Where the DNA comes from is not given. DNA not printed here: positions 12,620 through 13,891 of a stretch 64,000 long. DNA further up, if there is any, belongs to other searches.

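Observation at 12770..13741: GDP-mannose 3,5-epimerase (GME)-like enzyme in a bacterial surface-glycan cluster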

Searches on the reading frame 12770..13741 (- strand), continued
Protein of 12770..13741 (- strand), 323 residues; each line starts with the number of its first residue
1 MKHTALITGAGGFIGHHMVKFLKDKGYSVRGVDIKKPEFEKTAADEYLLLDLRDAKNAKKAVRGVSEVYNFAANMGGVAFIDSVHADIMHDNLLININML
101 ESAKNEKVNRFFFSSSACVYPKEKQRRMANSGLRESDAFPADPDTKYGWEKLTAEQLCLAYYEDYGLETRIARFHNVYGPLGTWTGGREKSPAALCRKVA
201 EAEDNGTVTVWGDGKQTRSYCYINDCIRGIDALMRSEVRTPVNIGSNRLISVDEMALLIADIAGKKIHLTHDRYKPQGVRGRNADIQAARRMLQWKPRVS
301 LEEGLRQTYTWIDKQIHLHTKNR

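Call 8: find_homologous_proteins(query=window:12770-13741:-, max_evalue=1e-20)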
Query window:12770-13741:- (323 aa): 8000 proteins with E <= 1e-20 among 8000 candidates; the best 120 are listed.
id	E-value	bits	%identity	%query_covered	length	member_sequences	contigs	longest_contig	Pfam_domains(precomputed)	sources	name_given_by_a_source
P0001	8.9e-219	743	100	100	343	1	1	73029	PF16363.12,PF05368.20,PF01073.26,PF07993.19,PF13460.13,PF01370.28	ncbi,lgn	-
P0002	3.0e-180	617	81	100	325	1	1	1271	PF16363.12,PF01073.26,PF07993.19,PF13460.13,PF01370.28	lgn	-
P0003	6.8e-174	596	79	98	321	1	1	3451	PF16363.12,PF01073.26,PF13460.13,PF01370.28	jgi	-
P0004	2.6e-158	545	72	98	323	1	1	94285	PF16363.12,PF02719.22,PF05368.20,PF01073.26,PF07993.19,PF13460.13,PF01370.28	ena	-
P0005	4.1e-158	544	72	98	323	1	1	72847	PF16363.12,PF05368.20,PF01073.26,PF07993.19,PF13460.13,PF01370.28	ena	-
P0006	2.8e-157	541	70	98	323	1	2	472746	PF16363.12,PF01073.26,PF07993.19,PF01370.28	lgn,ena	-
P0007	2.7e-156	538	69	98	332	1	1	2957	PF16363.12,PF01073.26,PF07993.19,PF13460.13,PF01370.28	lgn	-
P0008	2.1e-154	532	71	98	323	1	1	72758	PF16363.12,PF05368.20,PF01073.26,PF13460.13,PF01370.28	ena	-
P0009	9.4e-154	530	70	97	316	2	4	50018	PF16363.12,PF02719.22,PF05368.20,PF01073.26,PF07993.19,PF13460.13,PF01370.28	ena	-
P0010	2.5e-153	528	69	98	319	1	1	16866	PF16363.12,PF01073.26,PF13460.13,PF01370.28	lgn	-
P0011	1.4e-150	519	67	99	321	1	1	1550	PF16363.12,PF02719.22,PF05368.20,PF01073.26,PF07993.19,PF13460.13,PF01370.28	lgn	-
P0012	1.0e-148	513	67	97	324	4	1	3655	PF16363.12,PF01073.26,PF07993.19,PF01370.28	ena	-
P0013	1.4e-144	499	65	97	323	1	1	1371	PF16363.12,PF02719.22,PF05368.20,PF01073.26,PF07993.19,PF13460.13,PF01370.28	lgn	-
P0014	1.5e-142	493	64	99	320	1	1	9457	PF16363.12,PF02719.22,PF05368.20,PF01073.26,PF07993.19,PF13460.13,PF01370.28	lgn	-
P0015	4.8e-142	491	63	98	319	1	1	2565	PF16363.12,PF02719.22,PF01073.26,PF07993.19,PF01370.28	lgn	-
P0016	5.8e-142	491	64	98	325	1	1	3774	PF16363.12,PF02719.22,PF01073.26,PF07993.19,PF01370.28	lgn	-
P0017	3.9e-141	488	64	98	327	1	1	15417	PF16363.12,PF02719.22,PF05368.20,PF01073.26,PF07993.19,PF13460.13,PF01370.28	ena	-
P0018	1.2e-140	487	65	97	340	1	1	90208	PF16363.12,PF02719.22,PF01073.26,PF07993.19,PF01370.28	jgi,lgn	jgi:nucleoside-diphosphate-sugar epimerase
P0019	1.4e-140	486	64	98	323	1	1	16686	PF16363.12,PF05368.20,PF01073.26,PF07993.19,PF13460.13,PF01370.28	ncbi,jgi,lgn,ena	-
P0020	2.0e-140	486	64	97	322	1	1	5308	PF16363.12,PF02719.22,PF05368.20,PF01073.26,PF07993.19,PF01370.28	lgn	-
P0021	7.0e-140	484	63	98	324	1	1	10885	PF16363.12,PF02719.22,PF05368.20,PF01073.26,PF07993.19,PF13460.13,PF01370.28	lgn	-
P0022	9.7e-140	484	62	98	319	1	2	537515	PF16363.12,PF01073.26,PF07993.19,PF01370.28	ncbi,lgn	-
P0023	1.2e-139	483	61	98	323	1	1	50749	PF16363.12,PF01073.26,PF01370.28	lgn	-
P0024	1.7e-139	483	63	98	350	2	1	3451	PF16363.12,PF02719.22,PF05368.20,PF01073.26,PF07993.19,PF13460.13,PF01370.28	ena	-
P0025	1.8e-139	483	63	98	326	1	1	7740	PF04321.24,PF16363.12,PF02719.22,PF05368.20,PF01073.26,PF07993.19,PF13460.13,PF01370.28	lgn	-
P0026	2.8e-139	482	63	98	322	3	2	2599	PF04321.24,PF16363.12,PF02719.22,PF05368.20,PF01073.26,PF07993.19,PF13460.13,PF01370.28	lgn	-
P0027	3.4e-139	482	63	98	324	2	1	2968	PF04321.24,PF16363.12,PF02719.22,PF05368.20,PF01073.26,PF07993.19,PF13460.13,PF01370.28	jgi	-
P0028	3.7e-139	482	64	98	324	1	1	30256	PF16363.12,PF02719.22,PF05368.20,PF01073.26,PF07993.19,PF13460.13,PF01370.28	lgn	-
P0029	4.4e-139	481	64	98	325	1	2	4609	PF16363.12,PF02719.22,PF05368.20,PF01073.26,PF07993.19,PF01370.28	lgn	-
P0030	6.2e-139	481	64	98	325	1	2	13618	PF16363.12,PF02719.22,PF05368.20,PF01073.26,PF07993.19,PF01370.28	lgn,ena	-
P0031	6.3e-139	481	63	98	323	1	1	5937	PF04321.24,PF16363.12,PF02719.22,PF05368.20,PF01073.26,PF07993.19,PF13460.13,PF01370.28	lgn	-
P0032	6.5e-139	481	64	97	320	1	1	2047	PF04321.24,PF16363.12,PF02719.22,PF05368.20,PF01073.26,PF07993.19,PF13460.13,PF01370.28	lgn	-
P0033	1.1e-138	480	64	98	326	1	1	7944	PF16363.12,PF02719.22,PF05368.20,PF01073.26,PF07993.19,PF13460.13,PF01370.28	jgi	-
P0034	1.2e-138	480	61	98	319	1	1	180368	PF16363.12,PF02719.22,PF01073.26,PF07993.19,PF01370.28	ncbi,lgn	-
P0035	1.3e-138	480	62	98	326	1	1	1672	PF16363.12,PF02719.22,PF05368.20,PF01073.26,PF07993.19,PF13460.13,PF01370.28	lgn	-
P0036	1.3e-138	480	63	97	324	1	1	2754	PF04321.24,PF16363.12,PF02719.22,PF05368.20,PF01073.26,PF07993.19,PF13460.13,PF01370.28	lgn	-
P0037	1.4e-138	480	63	97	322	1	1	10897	PF16363.12,PF02719.22,PF01073.26,PF07993.19,PF01370.28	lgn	-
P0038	1.9e-138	479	62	97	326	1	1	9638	PF16363.12,PF02719.22,PF01073.26,PF07993.19,PF13460.13,PF01370.28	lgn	-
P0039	2.5e-138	479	62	98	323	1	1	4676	PF04321.24,PF16363.12,PF02719.22,PF05368.20,PF01073.26,PF07993.19,PF13460.13,PF01370.28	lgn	-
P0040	2.5e-138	479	61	98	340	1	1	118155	PF16363.12,PF02719.22,PF05368.20,PF01073.26,PF07993.19,PF01370.28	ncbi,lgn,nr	ncbi:NAD-dependent epimerase/dehydratase family protein [Candidatus Roizmanbacteria bacterium]|nr:NA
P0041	2.9e-138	479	62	98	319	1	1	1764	PF16363.12,PF02719.22,PF05368.20,PF01073.26,PF07993.19,PF13460.13,PF01370.28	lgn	-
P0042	4.3e-138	478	64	98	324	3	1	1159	PF16363.12,PF05368.20,PF01073.26,PF07993.19,PF13460.13,PF01370.28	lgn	-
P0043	4.5e-138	478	64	98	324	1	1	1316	PF16363.12,PF05368.20,PF01073.26,PF07993.19,PF13460.13,PF01370.28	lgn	-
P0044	4.6e-138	478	63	97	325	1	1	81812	PF16363.12,PF02719.22,PF05368.20,PF01073.26,PF07993.19,PF13460.13,PF01370.28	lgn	-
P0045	7.5e-138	477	64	97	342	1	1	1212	PF16363.12,PF02719.22,PF05368.20,PF01073.26,PF07993.19,PF13460.13,PF01370.28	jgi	jgi:GDP-D-mannose 3',5'-epimerase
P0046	8.3e-138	477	64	98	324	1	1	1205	PF16363.12,PF05368.20,PF01073.26,PF07993.19,PF13460.13,PF01370.28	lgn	-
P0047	8.9e-138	477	60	98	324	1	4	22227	PF16363.12,PF02719.22,PF05368.20,PF01073.26,PF07993.19,PF13460.13,PF01370.28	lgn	-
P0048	1.1e-137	477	63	98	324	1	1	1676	PF16363.12,PF05368.20,PF01073.26,PF07993.19,PF13460.13,PF01370.28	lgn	-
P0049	1.6e-137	476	63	97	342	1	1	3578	PF16363.12,PF02719.22,PF01073.26,PF07993.19,PF13460.13,PF01370.28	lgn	-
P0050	1.6e-137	476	64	96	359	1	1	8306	PF16363.12,PF02719.22,PF05368.20,PF01073.26,PF07993.19,PF01370.28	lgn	-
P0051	2.1e-137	476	63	96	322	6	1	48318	PF16363.12,PF02719.22,PF05368.20,PF01073.26,PF07993.19,PF13460.13,PF01370.28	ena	-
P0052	3.3e-137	475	64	98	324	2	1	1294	PF16363.12,PF02719.22,PF05368.20,PF01073.26,PF07993.19,PF13460.13,PF01370.28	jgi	jgi:nucleoside-diphosphate-sugar epimerase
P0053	3.6e-137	475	62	98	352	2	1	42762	PF16363.12,PF02719.22,PF01073.26,PF07993.19,PF01370.28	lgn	-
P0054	4.9e-137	475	63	98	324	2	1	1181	PF16363.12,PF05368.20,PF01073.26,PF07993.19,PF13460.13,PF01370.28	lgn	-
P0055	5.5e-137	475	63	98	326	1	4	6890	PF04321.24,PF16363.12,PF02719.22,PF05368.20,PF01073.26,PF07993.19,PF13460.13,PF01370.28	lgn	-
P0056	6.1e-137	474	63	98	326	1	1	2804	PF16363.12,PF02719.22,PF05368.20,PF01073.26,PF07993.19,PF13460.13,PF01370.28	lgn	-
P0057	6.7e-137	474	63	97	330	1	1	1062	PF16363.12,PF02719.22,PF05368.20,PF01073.26,PF07993.19,PF13460.13,PF01370.28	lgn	-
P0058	7.8e-137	474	61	100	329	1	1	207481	PF16363.12,PF02719.22,PF05368.20,PF01073.26,PF07993.19,PF01370.28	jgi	jgi:nucleoside-diphosphate-sugar epimerase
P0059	8.3e-137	474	62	98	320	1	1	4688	PF16363.12,PF02719.22,PF01073.26,PF07993.19,PF13460.13,PF01370.28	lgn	-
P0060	1.6e-136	473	63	97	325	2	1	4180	PF04321.24,PF16363.12,PF02719.22,PF05368.20,PF01073.26,PF07993.19,PF13460.13,PF01370.28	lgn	-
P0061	2.1e-136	473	62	98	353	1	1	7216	PF16363.12,PF02719.22,PF05368.20,PF01073.26,PF07993.19,PF01370.28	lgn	-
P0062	2.9e-136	472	61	98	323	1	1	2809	PF16363.12,PF01073.26,PF01370.28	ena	-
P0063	3.9e-136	472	63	98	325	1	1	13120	PF16363.12,PF02719.22,PF05368.20,PF01073.26,PF07993.19,PF13460.13,PF01370.28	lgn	-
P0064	6.7e-136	471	63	97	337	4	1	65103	PF16363.12,PF02719.22,PF01073.26,PF07993.19,PF13460.13,PF01370.28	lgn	-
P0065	7.7e-136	471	62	97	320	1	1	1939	PF16363.12,PF02719.22,PF01073.26,PF07993.19,PF01370.28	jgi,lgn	jgi:nucleoside-diphosphate-sugar epimerase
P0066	7.8e-136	471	62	97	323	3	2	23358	PF16363.12,PF05368.20,PF01073.26,PF07993.19,PF13460.13,PF01370.28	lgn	-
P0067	1.3e-135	470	63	97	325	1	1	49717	PF16363.12,PF01073.26,PF07993.19,PF13460.13,PF01370.28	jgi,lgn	-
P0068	1.3e-135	470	63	98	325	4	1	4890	PF16363.12,PF02719.22,PF05368.20,PF01073.26,PF07993.19,PF13460.13,PF01370.28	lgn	-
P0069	2.6e-135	469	62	97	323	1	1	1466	PF16363.12,PF02719.22,PF01073.26,PF07993.19,PF13460.13,PF01370.28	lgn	-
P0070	4.6e-135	468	62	97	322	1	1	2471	PF16363.12,PF01073.26,PF07993.19,PF13460.13,PF01370.28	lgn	-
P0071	1.1e-134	467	62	98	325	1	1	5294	PF04321.24,PF16363.12,PF02719.22,PF05368.20,PF01073.26,PF07993.19,PF13460.13,PF01370.28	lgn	-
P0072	1.2e-134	467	63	98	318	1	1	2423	PF16363.12,PF02719.22,PF05368.20,PF01073.26,PF07993.19,PF13460.13,PF01370.28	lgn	-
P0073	1.3e-134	467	61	97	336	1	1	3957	PF16363.12,PF01073.26,PF07993.19,PF01370.28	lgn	-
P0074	2.9e-134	466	62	97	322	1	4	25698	PF16363.12,PF02719.22,PF05368.20,PF01073.26,PF07993.19,PF13460.13,PF01370.28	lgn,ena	-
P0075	3.3e-134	465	62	97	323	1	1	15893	PF16363.12,PF05368.20,PF01073.26,PF07993.19,PF13460.13,PF01370.28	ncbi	-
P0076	3.5e-134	465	62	97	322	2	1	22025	PF04321.24,PF16363.12,PF02719.22,PF05368.20,PF01073.26,PF07993.19,PF01370.28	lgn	-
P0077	3.8e-134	465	62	99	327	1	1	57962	PF16363.12,PF02719.22,PF05368.20,PF01073.26,PF07993.19,PF13460.13,PF01370.28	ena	-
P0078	3.8e-134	465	62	98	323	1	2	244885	PF16363.12,PF01073.26,PF07993.19,PF01370.28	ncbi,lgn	-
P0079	4.1e-134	465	61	97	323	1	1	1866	PF16363.12,PF02719.22,PF05368.20,PF01073.26,PF07993.19,PF13460.13,PF01370.28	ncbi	-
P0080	7.3e-134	464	62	98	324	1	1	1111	PF16363.12,PF05368.20,PF01073.26,PF07993.19,PF13460.13,PF01370.28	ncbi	-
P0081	7.6e-134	464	60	98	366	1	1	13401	PF16363.12,PF07993.19,PF01370.28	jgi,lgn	jgi:GDP-D-mannose 3',5'-epimerase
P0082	8.0e-134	464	62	98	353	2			PF16363.12,PF02719.22,PF01073.26,PF07993.19,PF01370.28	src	-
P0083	8.9e-134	464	62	98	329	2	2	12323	PF16363.12,PF01073.26,PF07993.19,PF13460.13,PF01370.28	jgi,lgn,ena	-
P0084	1.3e-133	463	64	97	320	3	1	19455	PF16363.12,PF05368.20,PF01073.26,PF01370.28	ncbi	-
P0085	1.7e-133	463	60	97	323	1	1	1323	PF16363.12,PF05368.20,PF01073.26,PF07993.19,PF13460.13,PF01370.28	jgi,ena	-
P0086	2.3e-133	463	62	98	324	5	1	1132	PF16363.12,PF01073.26,PF07993.19,PF01370.28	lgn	-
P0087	2.8e-133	462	62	97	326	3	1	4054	PF16363.12,PF02719.22,PF01073.26,PF07993.19,PF01370.28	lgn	-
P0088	3.1e-133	462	61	98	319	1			PF16363.12,PF02719.22,PF01073.26,PF07993.19,PF01370.28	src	-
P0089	3.7e-133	462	62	98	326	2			PF16363.12,PF02719.22,PF01073.26,PF07993.19,PF01370.28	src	-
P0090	3.8e-133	462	61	99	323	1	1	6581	PF16363.12,PF01073.26,PF07993.19,PF13460.13,PF01370.28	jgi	jgi:nucleoside-diphosphate-sugar epimerase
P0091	4.6e-133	462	63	97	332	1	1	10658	PF16363.12,PF01073.26,PF07993.19,PF13460.13,PF01370.28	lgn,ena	-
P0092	5.9e-133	461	62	97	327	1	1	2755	PF04321.24,PF16363.12,PF02719.22,PF05368.20,PF01073.26,PF01370.28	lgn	-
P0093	6.9e-133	461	60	100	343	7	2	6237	PF16363.12,PF05368.20,PF01073.26,PF07993.19,PF01370.28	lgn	-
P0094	6.9e-133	461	62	96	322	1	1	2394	PF16363.12,PF02719.22,PF05368.20,PF01073.26,PF07993.19,PF13460.13,PF01370.28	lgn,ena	-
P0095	9.1e-133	461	60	98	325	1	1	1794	PF16363.12,PF02719.22,PF01073.26,PF07993.19,PF01370.28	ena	-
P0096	1.2e-132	460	61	97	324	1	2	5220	PF16363.12,PF01073.26,PF07993.19,PF01370.28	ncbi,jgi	jgi:nucleoside-diphosphate-sugar epimerase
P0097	1.2e-132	460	61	98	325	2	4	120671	PF16363.12,PF02719.22,PF01073.26,PF07993.19,PF01370.28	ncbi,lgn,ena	ncbi:MAG: NAD-dependent epimerase/dehydratase family protein [Patescibacteria group bacterium]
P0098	1.4e-132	460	62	98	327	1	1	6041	PF04321.24,PF16363.12,PF02719.22,PF05368.20,PF01073.26,PF07993.19,PF13460.13,PF01370.28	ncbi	-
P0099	1.6e-132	460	62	98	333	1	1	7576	PF04321.24,PF16363.12,PF01073.26,PF07993.19,PF01370.28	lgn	-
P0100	2.2e-132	459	62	97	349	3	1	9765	PF16363.12,PF01073.26,PF07993.19,PF01370.28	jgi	jgi:nucleoside-diphosphate-sugar epimerase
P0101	3.1e-132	459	62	98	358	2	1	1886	PF16363.12,PF01073.26,PF07993.19,PF01370.28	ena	-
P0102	3.9e-132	459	62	97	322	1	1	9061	PF16363.12,PF02719.22,PF01073.26,PF07993.19,PF01370.28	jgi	jgi:GDP-D-mannose 3', 5'-epimerase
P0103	4.7e-132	458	60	100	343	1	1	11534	PF16363.12,PF05368.20,PF01073.26,PF07993.19,PF01370.28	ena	-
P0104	4.7e-132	458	60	100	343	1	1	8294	PF16363.12,PF05368.20,PF01073.26,PF07993.19,PF01370.28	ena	-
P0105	4.8e-132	458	63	97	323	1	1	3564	PF16363.12,PF01073.26,PF07993.19,PF01370.28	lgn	-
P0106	9.0e-132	457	62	97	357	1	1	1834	PF16363.12,PF02719.22,PF05368.20,PF01073.26,PF07993.19,PF13460.13,PF01370.28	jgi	-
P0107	1.1e-131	457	60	96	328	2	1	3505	PF16363.12,PF01073.26,PF07993.19,PF13460.13,PF01370.28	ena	-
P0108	1.3e-131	457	60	97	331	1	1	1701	PF16363.12,PF02719.22,PF01073.26,PF07993.19,PF01370.28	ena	-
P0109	1.4e-131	457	61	97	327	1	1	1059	PF16363.12,PF02719.22,PF05368.20,PF01073.26,PF01370.28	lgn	-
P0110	1.7e-131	457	59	100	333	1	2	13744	PF16363.12,PF05368.20,PF01073.26,PF07993.19,PF13460.13,PF01370.28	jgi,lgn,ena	-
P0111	1.9e-131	456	61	97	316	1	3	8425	PF16363.12,PF02719.22,PF01073.26,PF07993.19,PF01370.28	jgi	jgi:GDP-D-mannose 3', 5'-epimerase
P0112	2.1e-131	456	62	97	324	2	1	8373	PF16363.12,PF01073.26,PF07993.19,PF01370.28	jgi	-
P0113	2.3e-131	456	61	98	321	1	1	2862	PF04321.24,PF16363.12,PF02719.22,PF05368.20,PF01073.26,PF07993.19,PF13460.13,PF01370.28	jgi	jgi:GDP-D-mannose 3',5'-epimerase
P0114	2.5e-131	456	59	98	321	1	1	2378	PF16363.12,PF05368.20,PF01073.26,PF07993.19,PF01370.28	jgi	jgi:nucleoside-diphosphate-sugar epimerase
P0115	2.9e-131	456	61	97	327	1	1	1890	PF16363.12,PF05368.20,PF01073.26,PF07993.19,PF01370.28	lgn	-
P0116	3.2e-131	456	62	97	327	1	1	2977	PF16363.12,PF01073.26,PF07993.19,PF01370.28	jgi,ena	-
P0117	4.2e-131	455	61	98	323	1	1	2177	PF16363.12,PF02719.22,PF05368.20,PF01073.26,PF07993.19,PF01370.28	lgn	-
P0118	4.5e-131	455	61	98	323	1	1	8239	PF16363.12,PF02719.22,PF05368.20,PF01073.26,PF07993.19,PF01370.28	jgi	jgi:GDP-D-mannose 3',5'-epimerase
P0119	5.1e-131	455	61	98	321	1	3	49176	PF04321.24,PF16363.12,PF02719.22,PF05368.20,PF01073.26,PF07993.19,PF13460.13,PF01370.28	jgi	jgi:GDP-D-mannose 3',5'-epimerase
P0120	5.8e-131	455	61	98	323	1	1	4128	PF16363.12,PF02719.22,PF05368.20,PF01073.26,PF07993.19,PF01370.28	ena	-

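Call 11: find_encoding_contigs(protein=P0001, flank=3000, max_places=3)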
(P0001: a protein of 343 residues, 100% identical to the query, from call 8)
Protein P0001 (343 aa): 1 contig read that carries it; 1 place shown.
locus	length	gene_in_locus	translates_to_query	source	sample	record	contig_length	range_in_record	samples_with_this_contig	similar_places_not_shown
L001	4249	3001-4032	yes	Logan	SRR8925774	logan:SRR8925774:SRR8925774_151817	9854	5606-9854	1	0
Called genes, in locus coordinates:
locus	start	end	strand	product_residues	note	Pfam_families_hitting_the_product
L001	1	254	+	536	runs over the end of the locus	PF09586:YfhO (faint)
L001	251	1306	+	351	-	PF13439:Glyco_transf_4, PF13579:Glyco_trans_4_4 (weak), PF20706:GT4-conflict, PF00534:Glycos_transf_1, PF13692:Glyco_trans_1_4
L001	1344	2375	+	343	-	-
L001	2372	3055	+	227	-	PF00535:Glycos_transf_2, PF10111:Glyco_tranf_2_2, PF13641:Glyco_tranf_2_3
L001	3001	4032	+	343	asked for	PF05368:NmrA (weak), PF01073:3Beta_HSD, PF01370:Epimerase, PF07993:NAD_binding_4 (faint), PF13460:NAD_binding_10, PF16363:GDP_Man_Dehyd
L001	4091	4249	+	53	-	?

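Call 21: list_cluster_members(proteins=[P0001, P0004, P0006, P0022, P0034, P0040, P0058, P0078, P0097, P0019])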
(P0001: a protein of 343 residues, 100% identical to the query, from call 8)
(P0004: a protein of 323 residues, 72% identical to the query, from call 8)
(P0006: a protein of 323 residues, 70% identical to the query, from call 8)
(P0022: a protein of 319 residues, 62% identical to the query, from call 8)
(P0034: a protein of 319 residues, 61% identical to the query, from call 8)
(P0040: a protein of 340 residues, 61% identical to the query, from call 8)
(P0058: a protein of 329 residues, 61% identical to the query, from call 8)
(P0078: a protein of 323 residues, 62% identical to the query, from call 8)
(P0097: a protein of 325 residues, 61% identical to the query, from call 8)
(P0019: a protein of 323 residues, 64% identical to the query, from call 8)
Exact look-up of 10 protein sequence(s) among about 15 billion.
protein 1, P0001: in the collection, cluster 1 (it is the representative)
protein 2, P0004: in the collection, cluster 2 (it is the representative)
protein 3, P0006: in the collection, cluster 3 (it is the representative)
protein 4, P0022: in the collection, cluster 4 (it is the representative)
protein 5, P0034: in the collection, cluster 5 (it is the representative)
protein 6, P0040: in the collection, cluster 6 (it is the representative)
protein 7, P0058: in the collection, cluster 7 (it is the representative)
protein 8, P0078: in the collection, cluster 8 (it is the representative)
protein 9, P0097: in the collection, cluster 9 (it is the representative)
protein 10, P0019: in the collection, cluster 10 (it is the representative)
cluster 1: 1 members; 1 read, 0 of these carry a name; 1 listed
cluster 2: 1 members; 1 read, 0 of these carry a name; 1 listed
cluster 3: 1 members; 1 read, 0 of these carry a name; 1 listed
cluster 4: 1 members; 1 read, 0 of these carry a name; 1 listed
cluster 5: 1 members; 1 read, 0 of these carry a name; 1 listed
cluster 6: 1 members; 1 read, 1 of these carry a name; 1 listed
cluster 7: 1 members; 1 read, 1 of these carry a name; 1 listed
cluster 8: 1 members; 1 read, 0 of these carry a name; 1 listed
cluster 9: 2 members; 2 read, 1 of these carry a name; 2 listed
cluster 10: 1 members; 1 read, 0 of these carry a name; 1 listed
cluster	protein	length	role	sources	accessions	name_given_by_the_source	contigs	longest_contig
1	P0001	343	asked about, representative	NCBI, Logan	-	-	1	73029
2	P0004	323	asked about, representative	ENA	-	-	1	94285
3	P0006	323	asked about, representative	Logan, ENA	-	-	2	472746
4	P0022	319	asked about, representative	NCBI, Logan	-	-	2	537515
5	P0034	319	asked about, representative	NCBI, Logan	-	-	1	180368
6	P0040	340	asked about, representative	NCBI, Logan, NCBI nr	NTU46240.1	NAD-dependent epimerase/dehydratase family protein [Candidatus Roizmanbacteria bacterium]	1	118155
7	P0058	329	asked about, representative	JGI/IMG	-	nucleoside-diphosphate-sugar epimerase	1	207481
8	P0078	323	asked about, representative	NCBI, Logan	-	-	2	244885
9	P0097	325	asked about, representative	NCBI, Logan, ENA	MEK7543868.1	MAG: NAD-dependent epimerase/dehydratase family protein [Patescibacteria group bacterium]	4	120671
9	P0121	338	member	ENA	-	-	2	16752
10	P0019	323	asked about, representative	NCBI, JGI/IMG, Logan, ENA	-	-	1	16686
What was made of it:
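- NCBI annotates close homologues only as 'NAD-dependent epimerase/dehydratase family protein' (calls 8, 21).
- Tried and rejected: No names were returned (call 21).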
